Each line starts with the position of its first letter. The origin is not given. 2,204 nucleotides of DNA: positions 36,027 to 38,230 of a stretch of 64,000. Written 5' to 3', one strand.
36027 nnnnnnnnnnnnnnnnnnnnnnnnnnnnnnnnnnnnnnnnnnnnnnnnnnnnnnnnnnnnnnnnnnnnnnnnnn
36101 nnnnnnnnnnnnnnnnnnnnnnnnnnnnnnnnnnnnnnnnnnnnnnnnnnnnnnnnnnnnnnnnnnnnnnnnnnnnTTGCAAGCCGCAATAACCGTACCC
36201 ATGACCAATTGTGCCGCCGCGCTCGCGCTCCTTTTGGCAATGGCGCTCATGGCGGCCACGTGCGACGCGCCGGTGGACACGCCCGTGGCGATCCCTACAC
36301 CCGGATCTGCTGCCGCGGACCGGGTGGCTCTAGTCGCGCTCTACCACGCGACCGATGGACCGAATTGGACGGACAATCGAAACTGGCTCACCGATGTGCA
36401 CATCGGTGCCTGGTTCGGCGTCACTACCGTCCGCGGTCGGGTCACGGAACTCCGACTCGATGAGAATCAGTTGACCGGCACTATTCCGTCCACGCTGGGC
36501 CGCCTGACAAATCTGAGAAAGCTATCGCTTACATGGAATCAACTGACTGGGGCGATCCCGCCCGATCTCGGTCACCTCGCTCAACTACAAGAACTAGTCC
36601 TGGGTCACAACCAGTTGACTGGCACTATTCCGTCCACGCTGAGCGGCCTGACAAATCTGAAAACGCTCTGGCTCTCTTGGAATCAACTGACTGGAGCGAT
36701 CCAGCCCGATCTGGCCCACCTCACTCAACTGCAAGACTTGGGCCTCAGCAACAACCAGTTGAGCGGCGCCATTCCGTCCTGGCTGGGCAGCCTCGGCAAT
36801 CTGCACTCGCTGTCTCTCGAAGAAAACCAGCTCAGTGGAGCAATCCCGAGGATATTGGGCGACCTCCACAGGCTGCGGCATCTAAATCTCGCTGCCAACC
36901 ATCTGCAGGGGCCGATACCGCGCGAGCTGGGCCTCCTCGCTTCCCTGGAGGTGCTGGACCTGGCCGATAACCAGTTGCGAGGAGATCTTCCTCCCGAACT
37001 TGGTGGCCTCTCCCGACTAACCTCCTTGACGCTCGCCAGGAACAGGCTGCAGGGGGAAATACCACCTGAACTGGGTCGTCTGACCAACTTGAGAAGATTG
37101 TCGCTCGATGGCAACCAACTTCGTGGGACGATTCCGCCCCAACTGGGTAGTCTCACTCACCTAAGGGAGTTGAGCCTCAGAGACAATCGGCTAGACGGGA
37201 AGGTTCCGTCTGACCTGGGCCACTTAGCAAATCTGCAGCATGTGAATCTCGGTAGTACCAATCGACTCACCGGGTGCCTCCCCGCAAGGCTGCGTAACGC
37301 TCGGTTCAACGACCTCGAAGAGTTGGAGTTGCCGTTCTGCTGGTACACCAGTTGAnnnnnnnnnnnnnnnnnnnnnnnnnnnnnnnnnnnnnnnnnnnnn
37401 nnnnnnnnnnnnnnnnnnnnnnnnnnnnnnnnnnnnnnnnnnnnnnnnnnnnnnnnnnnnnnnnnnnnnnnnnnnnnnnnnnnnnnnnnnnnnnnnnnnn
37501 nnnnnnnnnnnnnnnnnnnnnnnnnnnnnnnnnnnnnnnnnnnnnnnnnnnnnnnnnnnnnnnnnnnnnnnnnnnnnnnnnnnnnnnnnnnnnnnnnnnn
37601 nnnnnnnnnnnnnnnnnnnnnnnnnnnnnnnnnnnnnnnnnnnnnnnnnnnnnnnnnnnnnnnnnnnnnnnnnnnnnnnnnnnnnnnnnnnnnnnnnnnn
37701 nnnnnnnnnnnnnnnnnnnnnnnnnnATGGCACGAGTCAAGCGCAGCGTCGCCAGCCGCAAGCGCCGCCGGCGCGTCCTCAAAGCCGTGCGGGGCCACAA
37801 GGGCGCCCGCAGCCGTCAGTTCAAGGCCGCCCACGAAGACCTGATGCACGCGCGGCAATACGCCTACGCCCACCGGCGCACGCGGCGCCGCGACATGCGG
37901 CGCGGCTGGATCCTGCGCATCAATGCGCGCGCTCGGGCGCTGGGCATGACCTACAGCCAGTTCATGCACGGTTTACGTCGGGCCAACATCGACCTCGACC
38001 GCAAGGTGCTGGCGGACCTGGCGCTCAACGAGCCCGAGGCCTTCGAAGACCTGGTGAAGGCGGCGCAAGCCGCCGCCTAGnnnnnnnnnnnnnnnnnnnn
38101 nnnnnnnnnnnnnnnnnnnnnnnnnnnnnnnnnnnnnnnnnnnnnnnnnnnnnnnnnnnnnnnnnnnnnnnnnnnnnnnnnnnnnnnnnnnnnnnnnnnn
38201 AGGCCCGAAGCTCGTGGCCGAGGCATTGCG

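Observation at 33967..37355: Tandem paralogous lipoproteins built from plant-type LRRs with LRRNT-like and Cys-containing C-caps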

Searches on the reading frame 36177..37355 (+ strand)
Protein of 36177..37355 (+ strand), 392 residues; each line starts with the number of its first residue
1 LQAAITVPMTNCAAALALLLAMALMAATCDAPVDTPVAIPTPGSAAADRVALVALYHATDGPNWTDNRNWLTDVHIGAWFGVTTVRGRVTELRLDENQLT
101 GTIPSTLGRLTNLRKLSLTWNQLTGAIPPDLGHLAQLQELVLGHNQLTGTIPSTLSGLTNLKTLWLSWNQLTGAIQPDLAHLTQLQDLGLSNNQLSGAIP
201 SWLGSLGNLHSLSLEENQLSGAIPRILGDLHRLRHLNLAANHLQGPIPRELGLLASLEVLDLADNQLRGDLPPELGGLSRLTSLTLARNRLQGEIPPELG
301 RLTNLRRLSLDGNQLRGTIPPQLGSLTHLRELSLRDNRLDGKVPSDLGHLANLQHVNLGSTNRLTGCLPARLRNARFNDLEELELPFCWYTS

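Call 3: search_protein_families(library=pfam, proteins=[window:36177-37355:+], max_evalue=1)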
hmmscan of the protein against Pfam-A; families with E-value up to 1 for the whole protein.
window:36177-37355:+ (392 aa): 12 families
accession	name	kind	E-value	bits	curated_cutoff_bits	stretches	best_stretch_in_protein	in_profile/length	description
PF00560.39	LRR_1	-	7e-45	141.8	20.6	11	256-278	1-23/23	Leucine Rich Repeat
PF13855.12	LRR_8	-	5.1e-35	119.5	27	5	136-195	2-61/61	Leucine rich repeat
PF12799.13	LRR_4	-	8.7e-35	118.4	27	9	136-171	2-36/44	Leucine Rich repeats (2 copies)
PF23598.1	LRR_14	-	1.4e-24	86.9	40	2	221-366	37-182/353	Leucine-rich repeat region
PF24758.1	LRR_At5g56370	-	2.8e-12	47.2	27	3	79-144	4-70/227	FBD-associated F-box protein At5g56370, LRR repeats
PF25019.1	LRR_R13L1-DRL21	-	3.4e-11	43.6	27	3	155-239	33-125/127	R13L1/DRL21 LRRs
PF24141.1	LRR_ComC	-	4.8e-08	33.5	27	1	141-225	197-274/288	EGF-like domain-containing protein ComC LRR domain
PF13516.12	LRR_6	-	7.5e-08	32.3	23.4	1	111-125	3-17/24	Leucine Rich repeat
PF23211.1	LRR_LRWD1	-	5.7e-07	29.9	28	3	278-355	15-90/190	Leucine-rich repeat and WD repeat-containing protein 1, LRR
PF24048.1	LRR_NXF1-5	-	0.003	17.6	30.5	0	279-340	80-141/142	NXF1/2/3/5 leucine-rich repeat domain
PF11819.13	CUPID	-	0.036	14.6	22.4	0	88-130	32-71/136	Cytohesin Ubiquitin Protein Inducing Domain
PF20209.3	DUF6570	-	0.061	14.2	24.3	0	260-291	7-38/133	Domain of unknown function (DUF6570)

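Call 4: search_protein_families(library=ncbifam, proteins=[window:36177-37355:+], max_evalue=1)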
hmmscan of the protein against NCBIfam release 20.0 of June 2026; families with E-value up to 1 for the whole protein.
window:36177-37355:+ (392 aa): 8 families
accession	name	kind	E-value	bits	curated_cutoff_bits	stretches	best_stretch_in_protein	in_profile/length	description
NF041381.1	XopAC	subfamily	7.2e-35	120.6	450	3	223-374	55-205/451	XopAC/AvrAC family type III secretion system effector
NF041400.1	XopAE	equivalog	4.3e-27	95.2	600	2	90-274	22-203/478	type III secretion system effector XopAE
NF047464.1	FibnectbindLIC11051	equivalog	1.4e-25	89.8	1000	2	199-360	503-659/685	LIC_11051 family fibronectin-binding protein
NF033189.1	internalin_A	exception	4.1e-20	71.7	1600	2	91-291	123-306/799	class 1 internalin InlA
NF033190.2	inl_like_NEAT_1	exception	5.2e-19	68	1275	2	152-360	256-447/754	NEAT domain-containing leucine-rich repeat protein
NF041351.1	XopL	equivalog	9e-17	61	500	2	199-370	89-265/497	type III secretion system leucine-rich repeat domain-containing effector XopL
NF033188.1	internalin_H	exception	6.3e-16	58.1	1050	2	88-221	121-244/548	InlH/InlC2 family class 1 internalin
NF033186.1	internalin_K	exception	0.013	14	1100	1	143-226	100-180/604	class 1 internalin InlK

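Call 7: find_homologous_proteins(query=window:36177-37352:+, max_evalue=0.00001)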
Query window:36177-37352:+ (392 aa): 4927 proteins with E <= 0.00001 among 8000 candidates; the best 120 are listed.
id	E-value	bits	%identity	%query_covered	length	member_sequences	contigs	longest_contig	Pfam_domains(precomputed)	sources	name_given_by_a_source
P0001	1.7e-150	520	47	87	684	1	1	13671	PF23598.2,PF24758.2,PF25019.1,PF00560.40,PF12799.14,PF13855.13,PF23211.1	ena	-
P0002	1.1e-147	510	49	90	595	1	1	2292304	PF23598.2,PF13516.13,PF24758.2,PF25019.1,PF00560.40,PF12799.14,PF13855.13,PF23211.1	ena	-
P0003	4.1e-147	509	45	88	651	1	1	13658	PF23598.2,PF24758.2,PF26769.1,PF00560.40,PF12799.14,PF13855.13,PF23211.1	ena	-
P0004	8.1e-145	501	51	88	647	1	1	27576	PF23598.2,PF13516.13,PF25019.1,PF00560.40,PF12799.14,PF13855.13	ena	-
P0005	7.6e-144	498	46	89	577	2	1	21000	PF23598.2,PF00560.40,PF12799.14,PF13855.13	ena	-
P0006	5.5e-142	492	46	82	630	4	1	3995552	PF23598.2,PF24758.2,PF25019.1,PF00560.40,PF12799.14,PF13855.13,PF23211.1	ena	-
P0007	3.8e-134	466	49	90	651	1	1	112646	PF26769.1,PF00560.40,PF12799.14,PF13855.13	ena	-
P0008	1.1e-133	464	41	88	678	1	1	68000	PF23598.2,PF24758.2,PF26769.1,PF00560.40,PF12799.14,PF18805.8,PF13855.13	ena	-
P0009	2.7e-133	463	50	82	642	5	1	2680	PF23598.2,PF00560.40,PF12799.14,PF13855.13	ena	-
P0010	5.7e-133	462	51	84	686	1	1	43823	PF23598.2,PF24758.2,PF26769.1,PF00560.40,PF12799.14,PF13855.13,PF23211.1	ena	-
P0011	1.9e-132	460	40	86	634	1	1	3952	PF23598.2,PF25019.1,PF00560.40,PF12799.14,PF25013.1,PF13855.13,PF23211.1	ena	-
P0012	8.3e-131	455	50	74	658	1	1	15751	PF23598.2,PF13516.13,PF24141.2,PF25019.1,PF00560.40,PF12799.14,PF13855.13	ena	-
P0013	1.0e-129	451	49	86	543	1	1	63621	PF23598.2,PF24758.2,PF00560.40,PF12799.14,PF13855.13,PF23211.1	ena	-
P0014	1.2e-128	448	48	85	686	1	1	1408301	PF23598.2,PF24758.2,PF24141.2,PF22359.3,PF25013.1,PF02368.25,PF13855.13,PF23211.1,PF26918.1,PF26182.1,PF02369.23,PF00560.40,PF12799.14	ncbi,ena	-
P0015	3.2e-128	446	43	92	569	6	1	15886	PF23598.2,PF00560.40,PF12799.14,PF13855.13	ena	-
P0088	7.1e-105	370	38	84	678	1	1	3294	PF23598.2,PF00560.40,PF08263.18,PF12799.14,PF25013.1,PF13855.13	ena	-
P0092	1.8e-103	365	37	85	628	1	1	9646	PF23598.2,PF13516.13,PF25019.1,PF00560.40,PF08263.18,PF13540.13,PF12799.14,PF13855.13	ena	-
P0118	3.3e-99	351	40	93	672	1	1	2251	PF23598.2,PF24141.2,PF00560.40,PF08263.18,PF12799.14,PF05345.19,PF13855.13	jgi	jgi:Leucine-rich repeat (LRR) protein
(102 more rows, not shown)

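Call 13: search_protein_families(library=pfam, proteins=[P0088, P0092, P0118], max_evalue=10)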
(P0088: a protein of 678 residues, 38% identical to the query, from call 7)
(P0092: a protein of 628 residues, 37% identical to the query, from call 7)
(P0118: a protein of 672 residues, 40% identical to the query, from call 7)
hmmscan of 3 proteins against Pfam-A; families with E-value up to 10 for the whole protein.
P0088 (678 aa): 13 families
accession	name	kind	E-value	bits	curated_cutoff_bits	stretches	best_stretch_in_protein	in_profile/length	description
PF00560.39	LRR_1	-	1.1e-49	156.1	20.6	14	427-449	1-23/23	Leucine Rich Repeat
PF23598.1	LRR_14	-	7.5e-39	133.9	40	5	373-483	42-148/353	Leucine-rich repeat region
PF12799.13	LRR_4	-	5.5e-37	125.4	27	13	140-179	2-39/44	Leucine Rich repeats (2 copies)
PF13855.12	LRR_8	-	4.3e-35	119.7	27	9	403-462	2-61/61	Leucine rich repeat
PF08263.17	LRRNT_2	-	2.3e-17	63.4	20.7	3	23-63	2-41/41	Leucine rich repeat N-terminal domain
PF25013.1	LRR_Zer-1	-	5.2e-08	33.6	27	3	112-173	5-64/137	Zer-1-like, Leucine-rich repeats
PF18691.7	Cdc13_OB2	-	0.09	13.3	25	1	462-500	8-46/111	Cell division control protein 13, OB2 domain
PF11819.13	CUPID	-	0.14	12.7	22.4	0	209-230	50-71/136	Cytohesin Ubiquitin Protein Inducing Domain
PF24758.1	LRR_At5g56370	-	0.16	12.1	27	1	131-192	29-91/227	FBD-associated F-box protein At5g56370, LRR repeats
PF13947.11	GUB_WAK_bind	-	0.17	12.7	29.4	0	551-570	20-40/64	Wall-associated receptor kinase galacturonan-binding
PF24048.1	LRR_NXF1-5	-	0.61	10.1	30.5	2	161-231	52-124/142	NXF1/2/3/5 leucine-rich repeat domain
PF21606.3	BgaA-like_CBM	-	0.63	10.5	27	0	29-68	16-55/160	Beta-galactosidase-like, Galactose-binding domain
PF23286.1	LRR_13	-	0.76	9.9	30.1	0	440-476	40-76/210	Disease resistance protein RPS4B-like, leucine-rich repeats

P0092 (628 aa): 15 families
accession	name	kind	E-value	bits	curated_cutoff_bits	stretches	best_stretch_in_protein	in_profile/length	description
PF00560.39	LRR_1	-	7.1e-41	129.8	20.6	9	347-369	1-23/23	Leucine Rich Repeat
PF12799.13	LRR_4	-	9.7e-31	105.6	27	9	323-358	2-36/44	Leucine Rich repeats (2 copies)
PF23598.1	LRR_14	-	9.2e-25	87.6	40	3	468-543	41-111/353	Leucine-rich repeat region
PF13855.12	LRR_8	-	3.1e-24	84.9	27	6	454-510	5-61/61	Leucine rich repeat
PF13516.12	LRR_6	-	2.3e-09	37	23.4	3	347-361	4-18/24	Leucine Rich repeat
PF25019.1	LRR_R13L1-DRL21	-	4.8e-08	33.4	27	2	268-306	86-125/127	R13L1/DRL21 LRRs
PF08263.17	LRRNT_2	-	1.4e-06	28.9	20.7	2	410-445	2-39/41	Leucine rich repeat N-terminal domain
PF13540.12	RCC1_2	-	1.9e-06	28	22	1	565-590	2-27/30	Regulator of chromosome condensation (RCC1) repeat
PF24758.1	LRR_At5g56370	-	0.00031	20.9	27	1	483-532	22-71/227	FBD-associated F-box protein At5g56370, LRR repeats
PF18805.7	LRR_10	-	0.0042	17.3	30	0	55-97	10-62/67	Leucine-rich repeat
PF25390.1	WD40_RLD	-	0.014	15.2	150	1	565-590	34-59/363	RCC1-like domain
PF09267.15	Dict-STAT-coil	-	0.057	14.2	22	1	326-393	28-88/114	Dictyostelium STAT, coiled coil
PF23622.1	LRR_At1g61320_AtMIF1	-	0.4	10.4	26.9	1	472-531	68-126/384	At1g61320/AtMIF1, LRR domain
PF01436.27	NHL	-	1.9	9.1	20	1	87-108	5-25/28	NHL repeat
PF20209.3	DUF6570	-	5.1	8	24.3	0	503-529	7-33/133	Domain of unknown function (DUF6570)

P0118 (672 aa): 16 families
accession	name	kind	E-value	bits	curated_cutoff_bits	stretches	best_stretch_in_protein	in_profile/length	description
PF00560.39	LRR_1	-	4.1e-44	139.5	20.6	13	200-220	1-21/23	Leucine Rich Repeat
PF13855.12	LRR_8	-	2.4e-37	126.9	27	8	224-283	2-61/61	Leucine rich repeat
PF12799.13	LRR_4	-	8.5e-37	124.8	27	8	271-311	1-39/44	Leucine Rich repeats (2 copies)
PF23598.1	LRR_14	-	1.7e-22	80.1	40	4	193-328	41-175/353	Leucine-rich repeat region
PF24141.1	LRR_ComC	-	2.8e-09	37.5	27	5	150-259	190-288/288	EGF-like domain-containing protein ComC LRR domain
PF05345.18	He_PIG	-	8.5e-09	36.2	24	1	477-563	1-95/96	Putative Ig domain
PF08263.17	LRRNT_2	-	7.5e-07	29.8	20.7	2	87-125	3-41/41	Leucine rich repeat N-terminal domain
PF13516.12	LRR_6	-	9.8e-05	22.6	23.4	1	199-213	3-17/24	Leucine Rich repeat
PF24758.1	LRR_At5g56370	-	0.00028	21.1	27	0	296-359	12-74/227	FBD-associated F-box protein At5g56370, LRR repeats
PF18805.7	LRR_10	-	0.0074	16.5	30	2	88-105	10-27/67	Leucine-rich repeat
PF25013.1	LRR_Zer-1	-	0.022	15.4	27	1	147-210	4-65/137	Zer-1-like, Leucine-rich repeats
PF05689.17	InvE_AD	-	0.13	13.1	32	0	565-593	64-92/136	Adhesion domain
PF07504.19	FTP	-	0.13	12.6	21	1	515-546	9-39/51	Fungalysin/Thermolysin Propeptide Motif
PF20919.3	DHU1_N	-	0.23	11.1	26.7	1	392-434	142-184/370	DWD hypersensitive to UV-B 1, N-terminal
PF23286.1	LRR_13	-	1.6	8.9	30.1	0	132-179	32-78/210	Disease resistance protein RPS4B-like, leucine-rich repeats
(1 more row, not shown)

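Call 29: predict_structure(alignment_id=A2)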
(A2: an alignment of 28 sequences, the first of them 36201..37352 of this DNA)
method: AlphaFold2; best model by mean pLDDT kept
length: 384 residues; sequences in the alignment: 28
mean_pLDDT: 94.1   pTM: 0.87
mean pLDDT of the five models: 94.1, 93.9, 93.9, 93.6, 93.4
residues with pLDDT >= 90: 343; 70-90: 11; 50-70: 24; < 50: 6
segments of 3 or more residues with pLDDT < 50: none
pLDDT, mean of each block of 10 residues (from residue 1): 64 66 54 77 98 98 95 97 98 98 98 98 98 99 98 99 97 98 99 98 99 98 99 99 98 99 98 99 99 98 98 98 99 98 98 96 97 97 59
secondary structure, 60 per line:
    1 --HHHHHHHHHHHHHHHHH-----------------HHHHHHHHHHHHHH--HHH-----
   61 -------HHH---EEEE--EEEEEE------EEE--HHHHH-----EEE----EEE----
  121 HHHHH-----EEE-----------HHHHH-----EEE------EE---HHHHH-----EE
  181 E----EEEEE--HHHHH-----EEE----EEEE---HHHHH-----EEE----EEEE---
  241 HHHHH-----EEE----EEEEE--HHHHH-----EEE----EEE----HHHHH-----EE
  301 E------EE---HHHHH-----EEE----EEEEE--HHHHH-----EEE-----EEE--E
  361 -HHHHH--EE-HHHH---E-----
elements in order: H3-19 H37-50 E74-77 E80-85 E92-94 H97-101 E107-109 E114-116 H121-125 E131-133 H145-149 E155-157 H169-173 E179-181 E186-190 H193-197 E203-205 E210-213 H217-221 E227-229 E234-237 H241-245 E251-253 E258-262 H265-269 E275-277 E282-284 H289-293 E299-301 H313-317 E323-325 E330-334 H337-341 E347-349 E355-357 H362-366 H372-375

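Call 31: fold_search(model_id=the predicted structure, library=pdb)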
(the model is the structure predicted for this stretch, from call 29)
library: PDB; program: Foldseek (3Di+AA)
matches with E <= 10: 1035; with E <= 0.001: 625
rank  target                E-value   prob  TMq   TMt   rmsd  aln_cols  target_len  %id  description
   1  5xjx_A                9.4e-24  1.00  0.69  0.51   4.3       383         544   34  Pre-formed plant receptor ERL1-TMM complex (released 2019-01-23)
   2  5xkn_A                9.4e-24  1.00  0.66  0.49   4.9       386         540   35  Crystal structure of plant receptor ERL2 in complexe with EPFL4 (released 2019-01-23)
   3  8wei_A                1.1e-23  1.00  0.76  0.46   3.1       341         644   37  Crystal structure of Brassica napus MIK2 ectodomain (N393D mutant) (released 2024-11-06)
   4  8web_A                1.8e-23  1.00  0.73  0.45   3.8       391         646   31  Crystal structure of Arabidopsis thaliana MIK2 ectodomain (released 2024-11-06)
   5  8wec_A                1.8e-23  1.00  0.70  0.44   3.9       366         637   33  Crystal structure of Arabidopsis thaliana MIK2 ectodomain in complex with BAK1 ectodomain and SCOOP12 (released 2024-11-06)
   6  8wee_A                2.5e-23  1.00  0.74  0.45   4.0       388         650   32  Crystal structure of Arabidopsis thaliana MIK2 ectodomain in complex with SCOOP12 (released 2024-11-06)
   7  8wef_A                9.6e-23  1.00  0.75  0.46   3.3       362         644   34  Crystal structure of Brassica napus MIK2 ectodomain in complex with Fusarium oxysporum SCOOPL (released 2024-11-06)
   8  8weh_A                2.4e-22  1.00  0.78  0.47   2.8       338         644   37  Crystal structure of Brassica napus MIK2 ectodomain (N393A mutant) (released 2024-11-06)
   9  4mna                  2.9e-22  1.00  0.57  0.38   6.3       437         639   27  Crystal structure of the free FLS2 ectodomains (released 2013-12-04)
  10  8yaa_A                4.0e-22  1.00  0.69  0.42   5.1       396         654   32  Cryo-EM structure of MIK2-SCOOP12-BAK1 (released 2024-10-30)
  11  5xjo_A                5.5e-22  1.00  0.71  0.52   1.7       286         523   40  Plant receptor ERL1-TMM in complex with peptide EPF1 (released 2019-01-23)
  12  5xkj_A                6.9e-22  1.00  0.49  0.39   7.9       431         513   30  Crystal structure of plant receptor ERL1-TMM in complexe with EPF2 (released 2019-01-23)
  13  7odv_DDD              8.2e-22  1.00  0.81  0.53   1.9       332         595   37  Plant peptide hormone receptor complex H1LS1 (released 2022-02-16)
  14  5gr8_A                9.4e-22  1.00  0.72  0.41   4.4       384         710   32  Crystal structure of PEPR1-AtPEP1 (released 2016-12-14)
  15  7ogo_DDD              1.3e-21  1.00  0.80  0.53   1.6       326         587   37  Plant peptide hormone receptor H1I1S1 (released 2022-02-16)
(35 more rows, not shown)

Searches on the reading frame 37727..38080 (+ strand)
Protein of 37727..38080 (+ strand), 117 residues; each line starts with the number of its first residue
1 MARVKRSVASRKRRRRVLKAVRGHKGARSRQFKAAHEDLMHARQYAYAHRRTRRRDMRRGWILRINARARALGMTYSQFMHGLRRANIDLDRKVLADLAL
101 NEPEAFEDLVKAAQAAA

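Call 8: find_encoding_contigs(protein=window:37727-38080:+, flank=10000, max_places=6)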
Protein window:37727-38080:+ (117 aa): 24 contigs read that carry it; 6 places shown.
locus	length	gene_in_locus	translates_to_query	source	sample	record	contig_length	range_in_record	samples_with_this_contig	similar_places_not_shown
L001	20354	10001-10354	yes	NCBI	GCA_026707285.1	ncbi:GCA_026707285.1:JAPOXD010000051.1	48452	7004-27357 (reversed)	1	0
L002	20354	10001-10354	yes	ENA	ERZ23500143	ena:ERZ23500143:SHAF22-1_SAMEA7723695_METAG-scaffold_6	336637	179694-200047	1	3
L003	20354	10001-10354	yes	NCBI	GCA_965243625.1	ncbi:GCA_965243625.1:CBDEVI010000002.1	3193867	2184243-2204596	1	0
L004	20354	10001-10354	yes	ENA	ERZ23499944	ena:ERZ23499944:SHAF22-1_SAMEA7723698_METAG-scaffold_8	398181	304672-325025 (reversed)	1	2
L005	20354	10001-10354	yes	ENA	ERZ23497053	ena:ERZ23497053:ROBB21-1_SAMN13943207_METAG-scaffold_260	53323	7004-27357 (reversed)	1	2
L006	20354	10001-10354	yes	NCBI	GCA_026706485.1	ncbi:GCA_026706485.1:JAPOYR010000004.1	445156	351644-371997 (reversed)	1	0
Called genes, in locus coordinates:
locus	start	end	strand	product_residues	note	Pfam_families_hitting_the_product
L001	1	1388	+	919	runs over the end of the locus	-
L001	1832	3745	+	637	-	-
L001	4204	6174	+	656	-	-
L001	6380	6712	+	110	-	-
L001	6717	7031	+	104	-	-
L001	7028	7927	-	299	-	PF03400:DDE_Tnp_IS1 (faint)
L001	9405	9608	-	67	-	-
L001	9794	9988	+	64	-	PF01632:Ribosomal_L35p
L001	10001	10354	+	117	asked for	PF00453:Ribosomal_L20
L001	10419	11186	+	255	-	PF22435:MRM3-like_sub_bind, PF08032:SpoU_sub_bind, PF00588:SpoU_methylase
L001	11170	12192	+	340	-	PF02912:Phe_tRNA-synt_N, PF01409:tRNA-synt_2d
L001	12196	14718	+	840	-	PF01588:tRNA_bind, PF03483:B3_4, PF03484:B5, PF17759:tRNA_synthFbeta, PF03147:FDX-ACB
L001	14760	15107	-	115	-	PF00462:Glutaredoxin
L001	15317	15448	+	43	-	-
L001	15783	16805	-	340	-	PF00056:Ldh_1_N, PF02866:Ldh_1_C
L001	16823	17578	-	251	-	PF03328:HpcH_HpaI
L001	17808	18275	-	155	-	PF00578:AhpC-TSA, PF08534:Redoxin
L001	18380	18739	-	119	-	-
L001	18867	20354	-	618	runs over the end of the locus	PF00664:ABC_membrane (weak), PF00005:ABC_tran, PF02463:SMC_N (faint), PF13304:AAA_21 (faint)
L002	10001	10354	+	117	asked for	PF00453:Ribosomal_L20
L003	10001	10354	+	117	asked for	PF00453:Ribosomal_L20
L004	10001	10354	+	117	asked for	PF00453:Ribosomal_L20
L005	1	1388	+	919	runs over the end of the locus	-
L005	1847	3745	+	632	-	-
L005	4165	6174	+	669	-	-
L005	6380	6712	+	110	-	-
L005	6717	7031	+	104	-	-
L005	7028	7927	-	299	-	PF03400:DDE_Tnp_IS1 (faint)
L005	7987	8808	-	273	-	PF01555:N6_N4_Mtase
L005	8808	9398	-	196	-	PF01555:N6_N4_Mtase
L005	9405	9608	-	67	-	-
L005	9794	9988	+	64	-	PF01632:Ribosomal_L35p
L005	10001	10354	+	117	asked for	PF00453:Ribosomal_L20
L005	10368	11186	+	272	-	PF22435:MRM3-like_sub_bind, PF08032:SpoU_sub_bind, PF00588:SpoU_methylase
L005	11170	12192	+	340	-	PF02912:Phe_tRNA-synt_N, PF01409:tRNA-synt_2d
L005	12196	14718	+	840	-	PF01588:tRNA_bind, PF03483:B3_4, PF03484:B5, PF17759:tRNA_synthFbeta, PF03147:FDX-ACB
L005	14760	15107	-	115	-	PF00462:Glutaredoxin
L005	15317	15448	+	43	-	-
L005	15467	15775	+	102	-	PF00578:AhpC-TSA (weak)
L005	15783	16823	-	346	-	PF00056:Ldh_1_N, PF02866:Ldh_1_C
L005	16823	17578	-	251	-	PF03328:HpcH_HpaI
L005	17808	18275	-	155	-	PF00578:AhpC-TSA, PF08534:Redoxin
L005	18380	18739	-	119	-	-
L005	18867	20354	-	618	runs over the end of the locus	PF00664:ABC_membrane (weak), PF00005:ABC_tran, PF02463:SMC_N (faint), PF13304:AAA_21 (faint)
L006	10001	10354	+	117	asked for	PF00453:Ribosomal_L20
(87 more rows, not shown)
